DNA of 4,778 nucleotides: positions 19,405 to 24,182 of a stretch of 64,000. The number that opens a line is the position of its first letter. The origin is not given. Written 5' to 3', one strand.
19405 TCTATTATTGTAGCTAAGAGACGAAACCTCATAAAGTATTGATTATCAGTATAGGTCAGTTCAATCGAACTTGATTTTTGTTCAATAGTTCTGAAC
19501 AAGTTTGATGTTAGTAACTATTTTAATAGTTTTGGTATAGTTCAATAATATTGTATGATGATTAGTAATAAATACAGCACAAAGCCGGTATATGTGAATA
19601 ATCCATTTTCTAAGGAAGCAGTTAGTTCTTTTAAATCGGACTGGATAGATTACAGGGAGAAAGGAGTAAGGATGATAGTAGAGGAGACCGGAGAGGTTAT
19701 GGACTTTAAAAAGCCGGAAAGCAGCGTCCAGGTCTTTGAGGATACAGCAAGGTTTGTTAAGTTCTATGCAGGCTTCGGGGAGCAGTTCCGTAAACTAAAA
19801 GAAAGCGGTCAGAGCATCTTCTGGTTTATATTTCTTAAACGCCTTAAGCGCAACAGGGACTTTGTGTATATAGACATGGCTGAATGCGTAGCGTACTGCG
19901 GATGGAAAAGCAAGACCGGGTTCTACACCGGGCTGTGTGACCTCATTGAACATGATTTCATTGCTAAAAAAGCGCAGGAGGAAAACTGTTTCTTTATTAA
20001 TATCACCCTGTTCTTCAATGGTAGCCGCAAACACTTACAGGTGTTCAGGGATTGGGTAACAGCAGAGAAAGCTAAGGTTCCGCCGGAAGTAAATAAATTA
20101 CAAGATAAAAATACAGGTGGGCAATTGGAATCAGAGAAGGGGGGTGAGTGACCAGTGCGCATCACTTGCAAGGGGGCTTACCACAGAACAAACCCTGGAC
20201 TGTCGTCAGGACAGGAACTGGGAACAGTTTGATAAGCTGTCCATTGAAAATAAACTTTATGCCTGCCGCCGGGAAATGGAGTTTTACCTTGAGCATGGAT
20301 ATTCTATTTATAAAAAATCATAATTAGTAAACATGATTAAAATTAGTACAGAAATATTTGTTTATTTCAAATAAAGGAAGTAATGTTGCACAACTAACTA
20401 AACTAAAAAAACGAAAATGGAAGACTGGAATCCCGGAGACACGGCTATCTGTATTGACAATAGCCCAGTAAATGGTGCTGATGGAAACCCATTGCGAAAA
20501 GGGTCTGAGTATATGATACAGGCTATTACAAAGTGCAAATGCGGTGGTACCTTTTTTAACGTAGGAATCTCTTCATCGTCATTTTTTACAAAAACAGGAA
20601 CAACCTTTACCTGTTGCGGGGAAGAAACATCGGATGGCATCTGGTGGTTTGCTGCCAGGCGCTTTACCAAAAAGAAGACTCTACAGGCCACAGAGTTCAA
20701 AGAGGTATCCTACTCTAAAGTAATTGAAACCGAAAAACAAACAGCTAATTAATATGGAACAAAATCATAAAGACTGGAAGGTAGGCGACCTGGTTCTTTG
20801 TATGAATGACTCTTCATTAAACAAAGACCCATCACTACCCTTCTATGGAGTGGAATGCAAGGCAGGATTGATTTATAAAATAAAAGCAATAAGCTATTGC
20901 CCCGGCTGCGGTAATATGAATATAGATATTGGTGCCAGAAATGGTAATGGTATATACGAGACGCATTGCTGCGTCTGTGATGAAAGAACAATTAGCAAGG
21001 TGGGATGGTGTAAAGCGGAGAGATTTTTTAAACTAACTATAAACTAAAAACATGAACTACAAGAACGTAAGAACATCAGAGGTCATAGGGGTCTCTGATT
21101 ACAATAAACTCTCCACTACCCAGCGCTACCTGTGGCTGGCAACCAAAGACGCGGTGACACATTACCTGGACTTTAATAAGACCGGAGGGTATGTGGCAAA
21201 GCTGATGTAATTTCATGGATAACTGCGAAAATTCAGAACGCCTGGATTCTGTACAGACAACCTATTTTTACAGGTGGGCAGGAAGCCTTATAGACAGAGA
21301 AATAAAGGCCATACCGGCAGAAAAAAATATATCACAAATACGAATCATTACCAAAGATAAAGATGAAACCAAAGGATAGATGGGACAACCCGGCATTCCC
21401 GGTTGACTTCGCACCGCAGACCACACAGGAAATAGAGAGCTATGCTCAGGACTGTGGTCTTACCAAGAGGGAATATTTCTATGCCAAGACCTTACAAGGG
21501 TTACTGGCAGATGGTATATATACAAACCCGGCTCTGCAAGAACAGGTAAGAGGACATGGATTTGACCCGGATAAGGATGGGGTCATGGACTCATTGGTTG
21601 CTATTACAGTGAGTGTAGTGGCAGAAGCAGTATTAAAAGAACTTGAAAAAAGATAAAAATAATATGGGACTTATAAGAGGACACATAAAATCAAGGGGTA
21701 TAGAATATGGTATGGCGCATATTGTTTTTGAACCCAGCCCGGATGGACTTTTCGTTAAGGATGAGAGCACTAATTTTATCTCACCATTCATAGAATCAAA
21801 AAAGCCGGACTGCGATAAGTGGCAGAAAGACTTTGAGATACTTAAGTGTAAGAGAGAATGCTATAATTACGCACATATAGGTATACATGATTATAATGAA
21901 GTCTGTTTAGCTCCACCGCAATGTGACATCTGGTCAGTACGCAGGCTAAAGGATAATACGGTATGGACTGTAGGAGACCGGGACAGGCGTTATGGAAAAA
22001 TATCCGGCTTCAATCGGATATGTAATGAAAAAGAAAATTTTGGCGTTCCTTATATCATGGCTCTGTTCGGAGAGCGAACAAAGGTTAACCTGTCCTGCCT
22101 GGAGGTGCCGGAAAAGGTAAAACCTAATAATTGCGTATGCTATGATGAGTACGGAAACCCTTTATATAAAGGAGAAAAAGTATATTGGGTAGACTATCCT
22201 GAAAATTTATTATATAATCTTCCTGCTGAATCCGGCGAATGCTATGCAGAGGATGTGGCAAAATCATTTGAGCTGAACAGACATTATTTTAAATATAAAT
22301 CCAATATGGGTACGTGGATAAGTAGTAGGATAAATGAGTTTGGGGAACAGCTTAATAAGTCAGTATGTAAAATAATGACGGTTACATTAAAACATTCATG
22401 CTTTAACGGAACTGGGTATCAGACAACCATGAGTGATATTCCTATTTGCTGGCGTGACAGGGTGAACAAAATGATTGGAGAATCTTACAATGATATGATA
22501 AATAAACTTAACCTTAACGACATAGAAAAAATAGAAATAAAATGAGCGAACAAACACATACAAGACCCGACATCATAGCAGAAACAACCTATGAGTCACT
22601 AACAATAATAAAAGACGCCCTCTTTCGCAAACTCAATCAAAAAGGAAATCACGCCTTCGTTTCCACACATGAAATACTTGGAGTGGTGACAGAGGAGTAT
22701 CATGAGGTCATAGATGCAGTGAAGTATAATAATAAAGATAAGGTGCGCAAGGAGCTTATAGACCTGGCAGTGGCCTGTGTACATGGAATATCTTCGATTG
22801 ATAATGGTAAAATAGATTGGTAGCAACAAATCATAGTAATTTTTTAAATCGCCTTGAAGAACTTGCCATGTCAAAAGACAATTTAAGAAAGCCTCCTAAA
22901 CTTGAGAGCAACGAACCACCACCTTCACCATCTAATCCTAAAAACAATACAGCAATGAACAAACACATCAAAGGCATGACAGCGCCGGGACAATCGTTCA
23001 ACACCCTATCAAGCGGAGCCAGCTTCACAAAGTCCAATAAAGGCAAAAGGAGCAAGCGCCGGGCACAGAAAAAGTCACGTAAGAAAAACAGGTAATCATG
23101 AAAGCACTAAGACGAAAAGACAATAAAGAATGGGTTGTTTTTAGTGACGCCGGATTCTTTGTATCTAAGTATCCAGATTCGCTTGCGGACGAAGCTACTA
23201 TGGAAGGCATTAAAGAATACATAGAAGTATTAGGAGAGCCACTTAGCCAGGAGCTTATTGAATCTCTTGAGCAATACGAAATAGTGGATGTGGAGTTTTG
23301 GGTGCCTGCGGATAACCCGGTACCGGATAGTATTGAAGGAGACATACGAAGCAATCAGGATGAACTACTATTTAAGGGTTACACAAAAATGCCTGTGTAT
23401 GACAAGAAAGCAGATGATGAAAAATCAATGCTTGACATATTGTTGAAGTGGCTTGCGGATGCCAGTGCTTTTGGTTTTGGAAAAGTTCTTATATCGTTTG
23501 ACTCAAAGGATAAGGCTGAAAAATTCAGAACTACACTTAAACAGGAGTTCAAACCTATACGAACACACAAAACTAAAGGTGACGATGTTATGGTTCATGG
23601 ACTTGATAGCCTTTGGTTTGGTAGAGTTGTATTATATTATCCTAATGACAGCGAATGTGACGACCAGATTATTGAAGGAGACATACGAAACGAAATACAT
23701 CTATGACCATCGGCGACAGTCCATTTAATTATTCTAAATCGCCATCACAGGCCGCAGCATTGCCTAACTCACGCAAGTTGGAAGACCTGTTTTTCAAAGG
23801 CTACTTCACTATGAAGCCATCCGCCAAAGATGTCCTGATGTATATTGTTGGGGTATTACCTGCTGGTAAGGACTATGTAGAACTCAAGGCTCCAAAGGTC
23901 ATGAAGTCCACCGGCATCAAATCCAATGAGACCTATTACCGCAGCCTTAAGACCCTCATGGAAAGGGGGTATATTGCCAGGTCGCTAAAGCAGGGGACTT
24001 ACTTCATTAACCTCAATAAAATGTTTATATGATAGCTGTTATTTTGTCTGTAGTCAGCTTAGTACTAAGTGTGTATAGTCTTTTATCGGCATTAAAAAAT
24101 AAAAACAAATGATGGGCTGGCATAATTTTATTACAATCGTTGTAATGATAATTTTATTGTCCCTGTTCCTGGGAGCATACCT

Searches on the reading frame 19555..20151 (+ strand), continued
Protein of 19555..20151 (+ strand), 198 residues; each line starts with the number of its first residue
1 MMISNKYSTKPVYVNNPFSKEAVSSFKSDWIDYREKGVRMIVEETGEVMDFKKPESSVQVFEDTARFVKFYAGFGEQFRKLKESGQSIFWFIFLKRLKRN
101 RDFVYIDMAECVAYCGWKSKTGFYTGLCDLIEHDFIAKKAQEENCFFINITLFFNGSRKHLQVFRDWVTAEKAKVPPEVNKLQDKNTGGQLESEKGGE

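Call 107: fold_search(model_id=the predicted structure, library=viral)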
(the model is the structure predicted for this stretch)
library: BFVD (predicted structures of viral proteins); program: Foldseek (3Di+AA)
matches with E <= 10: 184; with E <= 0.001: 10
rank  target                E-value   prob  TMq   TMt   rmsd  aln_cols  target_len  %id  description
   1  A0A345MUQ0            1.7e-08  1.00  0.51  0.58  11.8       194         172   19  (no name in the UniProt tables at hand)
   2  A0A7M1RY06            6.1e-06  1.00  0.46  0.39  12.0       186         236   16  Uncharacterized protein [uncultured phage cr11_1]
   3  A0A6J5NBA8            7.3e-06  1.00  0.47  0.52  10.8       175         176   14  Uncharacterized protein [uncultured Caudovirales phage]
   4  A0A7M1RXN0            1.0e-05  1.00  0.43  0.47   9.4       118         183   17  Uncharacterized protein [uncultured phage cr110_1]
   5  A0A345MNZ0            1.6e-05  1.00  0.42  0.44  15.9       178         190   16  (no name in the UniProt tables at hand)
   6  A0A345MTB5            2.1e-05  1.00  0.42  0.53  13.6       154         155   14  (no name in the UniProt tables at hand)
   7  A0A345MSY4            7.4e-05  1.00  0.39  0.41  21.2       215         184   11  Plasmid replication protein RepL domain-containing protein [crAssphage sp. isolate ctbg_1]
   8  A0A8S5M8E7            7.9e-05  1.00  0.40  0.64   6.4       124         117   14  Firmicute plasmid replication protein (RepL) [Siphoviridae sp. ctGkF12]
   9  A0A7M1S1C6            4.8e-04  1.00  0.43  0.36  14.3       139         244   14  Plasmid replication initiation protein [uncultured phage cr110_1]
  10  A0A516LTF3            6.6e-04  1.00  0.35  0.28   8.8       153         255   10  (no name in the UniProt tables at hand)
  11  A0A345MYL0            1.6e-03  1.00  0.41  0.52  11.9       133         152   10  (no name in the UniProt tables at hand)
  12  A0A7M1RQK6            4.9e-03  1.00  0.42  0.39  13.8       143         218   19  (no name in the UniProt tables at hand)
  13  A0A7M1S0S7            5.2e-03  1.00  0.37  0.36  14.3       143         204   15  Uncharacterized protein [uncultured phage cr8_1]
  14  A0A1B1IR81            1.0e-02  1.00  0.36  0.30   4.3       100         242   20  (no name in the UniProt tables at hand)
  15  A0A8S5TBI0            1.8e-02  0.91  0.33  0.24  13.7       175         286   12  Helix-turn-helix domain protein [Podoviridae sp. ctwJH20]
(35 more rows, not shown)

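Call 116: get_annotated_region(hit=H2, flank=3000)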
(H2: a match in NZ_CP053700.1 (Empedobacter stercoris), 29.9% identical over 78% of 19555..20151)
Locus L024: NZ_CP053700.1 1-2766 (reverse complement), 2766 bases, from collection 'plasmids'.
description: Empedobacter stercoris strain ES183 plasmid pES183-2
organism: Empedobacter stercoris (NCBI taxid 1628248)
taxonomy: Bacteria; Bacteroidota; Flavobacteriia; Flavobacteriales; Weeksellaceae; Empedobacter; Empedobacter stercoris
host: -; source: pig,single cell,feces; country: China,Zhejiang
typing (MOB-suite, as given by PLSDB): non-mobilizable
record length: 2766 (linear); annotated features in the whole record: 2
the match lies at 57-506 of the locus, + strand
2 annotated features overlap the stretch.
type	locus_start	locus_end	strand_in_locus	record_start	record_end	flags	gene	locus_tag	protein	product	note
CDS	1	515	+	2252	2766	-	-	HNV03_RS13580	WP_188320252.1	replication/maintenance protein RepL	GO:0006260 - DNA replication [Evidence IEA]; GO:0006276 - plasmid maintenance [Evidence IEA]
CDS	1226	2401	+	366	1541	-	mobV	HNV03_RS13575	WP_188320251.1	MobV family relaxase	GO:0006310 - DNA recombination [Evidence IEA]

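Call 117: get_annotated_region(hit=H5, flank=3000)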
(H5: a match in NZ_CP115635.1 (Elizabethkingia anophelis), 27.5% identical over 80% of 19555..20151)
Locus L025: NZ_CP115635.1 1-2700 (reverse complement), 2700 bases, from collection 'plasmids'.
description: Elizabethkingia anophelis strain 2022CK-00262 plasmid unnamed1, complete sequence
organism: Elizabethkingia anophelis (NCBI taxid 1117645)
taxonomy: Bacteria; Bacteroidota; Flavobacteriia; Flavobacteriales; Weeksellaceae; Elizabethkingia; Elizabethkingia anophelis
host: -; source: Homo sapiens,skin; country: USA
typing (MOB-suite, as given by PLSDB): non-mobilizable
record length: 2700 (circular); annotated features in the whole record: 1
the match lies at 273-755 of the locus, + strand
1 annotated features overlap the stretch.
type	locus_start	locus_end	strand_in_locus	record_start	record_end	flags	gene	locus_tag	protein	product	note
CDS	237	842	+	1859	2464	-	-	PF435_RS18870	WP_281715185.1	replication/maintenance protein RepL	GO:0006260 - DNA replication [Evidence IEA]; GO:0006276 - plasmid maintenance [Evidence IEA]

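Call 118: get_annotated_region(hit=H7, flank=3000)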
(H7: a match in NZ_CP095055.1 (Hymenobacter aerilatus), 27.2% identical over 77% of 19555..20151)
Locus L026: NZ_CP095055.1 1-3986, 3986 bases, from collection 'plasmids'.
description: Hymenobacter aerilatus strain 5413 J-13 plasmid unnamed2, complete sequence
organism: Hymenobacter aerilatus (NCBI taxid 2932251)
taxonomy: Bacteria; Bacteroidota; Cytophagia; Cytophagales; Hymenobacteraceae; Hymenobacter; Hymenobacter aerilatus
host: -; source: single cell,air; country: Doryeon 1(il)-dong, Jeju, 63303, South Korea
typing (MOB-suite, as given by PLSDB): non-mobilizable
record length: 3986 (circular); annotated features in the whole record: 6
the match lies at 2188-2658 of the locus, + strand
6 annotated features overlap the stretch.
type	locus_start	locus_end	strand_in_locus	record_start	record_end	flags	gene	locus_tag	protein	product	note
CDS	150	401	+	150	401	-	-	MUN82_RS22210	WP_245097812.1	hypothetical protein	-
CDS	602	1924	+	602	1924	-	mobV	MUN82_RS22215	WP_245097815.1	MobV family relaxase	GO:0006310 - DNA recombination [Evidence IEA]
CDS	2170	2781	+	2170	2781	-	-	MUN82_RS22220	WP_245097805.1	RepA protein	-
CDS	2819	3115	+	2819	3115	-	-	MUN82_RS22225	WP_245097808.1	hypothetical protein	-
CDS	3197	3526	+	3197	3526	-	-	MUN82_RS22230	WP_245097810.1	multidrug efflux SMR transporter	-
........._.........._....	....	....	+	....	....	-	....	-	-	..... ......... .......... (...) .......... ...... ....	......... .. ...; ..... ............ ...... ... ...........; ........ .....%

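Call 119: get_annotated_region(hit=H8, flank=3000)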
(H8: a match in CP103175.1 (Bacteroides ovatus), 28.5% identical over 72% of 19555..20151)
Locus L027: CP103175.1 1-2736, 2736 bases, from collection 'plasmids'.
description: Bacteroides ovatus strain BFG-126 plasmid unnamed3, complete sequence
organism: Bacteroides ovatus (NCBI taxid 28116)
taxonomy: Bacteria; Bacteroidota; Bacteroidia; Bacteroidales; Bacteroidaceae; Bacteroides; Bacteroides ovatus
host: -; source: Homo sapiens,cell culture; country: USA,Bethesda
typing (MOB-suite, as given by PLSDB): mobilizable; replicon rep_cluster_1868; relaxase MOBP
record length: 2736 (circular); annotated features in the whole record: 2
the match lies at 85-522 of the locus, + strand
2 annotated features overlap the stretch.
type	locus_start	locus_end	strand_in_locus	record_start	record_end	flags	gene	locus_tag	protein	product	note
CDS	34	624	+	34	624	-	-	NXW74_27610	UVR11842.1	replication/maintenance protein RepL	-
CDS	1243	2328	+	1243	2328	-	-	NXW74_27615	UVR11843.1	mobilization protein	-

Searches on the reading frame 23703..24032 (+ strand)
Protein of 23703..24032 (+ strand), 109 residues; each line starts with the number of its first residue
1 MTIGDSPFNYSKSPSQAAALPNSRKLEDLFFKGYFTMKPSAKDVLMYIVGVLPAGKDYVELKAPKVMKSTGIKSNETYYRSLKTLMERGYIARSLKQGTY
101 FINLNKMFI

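Call 72: search_protein_families(library=phrogs, proteins=[window:23703-24032:+], max_evalue=0.001)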
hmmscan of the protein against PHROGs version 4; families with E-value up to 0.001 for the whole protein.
window:23703-24032:+ (109 aa): 1 family
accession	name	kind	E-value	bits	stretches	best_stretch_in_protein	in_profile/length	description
phrog_428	-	DNA, RNA and nucleotide metabolism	0.00075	19.8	1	37-98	103-164/455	replication initiation protein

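Call 93: search_protein_families(library=pfam, proteins=[window:23703-24032:+], max_evalue=0.01)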
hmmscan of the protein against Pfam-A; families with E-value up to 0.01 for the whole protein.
window:23703-24032:+ (109 aa): 0 families

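Call 94: search_protein_families(library=ncbifam, proteins=[window:23703-24032:+], max_evalue=1)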
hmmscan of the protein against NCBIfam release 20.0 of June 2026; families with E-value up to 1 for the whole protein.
window:23703-24032:+ (109 aa): 5 families
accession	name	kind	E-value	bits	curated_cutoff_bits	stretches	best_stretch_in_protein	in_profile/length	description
NF004462.0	PRK05787.2-5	equivalog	0.054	13.1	360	1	40-70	16-46/228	cobalt-precorrin-7 (C(5))-methyltransferase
NF010762.0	PRK14165.1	equivalog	0.071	12.4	279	1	54-105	16-66/224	winged helix-turn-helix domain-containing protein/riboflavin kinase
NF007339.0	PRK09834.1-1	equivalog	0.09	12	299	1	75-96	52-73/271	DNA-binding transcriptional regulator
TIGR02404.1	trehalos_R_Bsub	equivalog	0.11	12.1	211.95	1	74-107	37-70/233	trehalose operon repressor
NF007341.0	PRK09834.1-3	equivalog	0.22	10.6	269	1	68-104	35-70/274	DNA-binding transcriptional regulator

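Call 95: search_protein_families(library=pfam, proteins=[window:23703-24032:+], max_evalue=5)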
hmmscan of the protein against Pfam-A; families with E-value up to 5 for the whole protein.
window:23703-24032:+ (109 aa): 5 families
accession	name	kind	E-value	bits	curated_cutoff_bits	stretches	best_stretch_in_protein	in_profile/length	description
PF01726.22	LexA_DNA_bind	-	0.043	14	23.7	1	66-93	31-58/65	LexA DNA binding domain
PF13463.12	HTH_27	-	0.057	14.2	22.2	1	68-97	26-54/68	Winged helix DNA-binding domain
PF01978.25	TrmB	-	0.082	13.2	25.6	1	60-96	22-57/68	Sugar-specific transcriptional regulator TrmB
PF05732.17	RepL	-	0.12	12.4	20.3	1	65-107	80-120/164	Firmicute plasmid replication protein (RepL)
PF25213.1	HVO_A0261_N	-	0.2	12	35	1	74-100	37-61/86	HVO_A0261 N-terminal domain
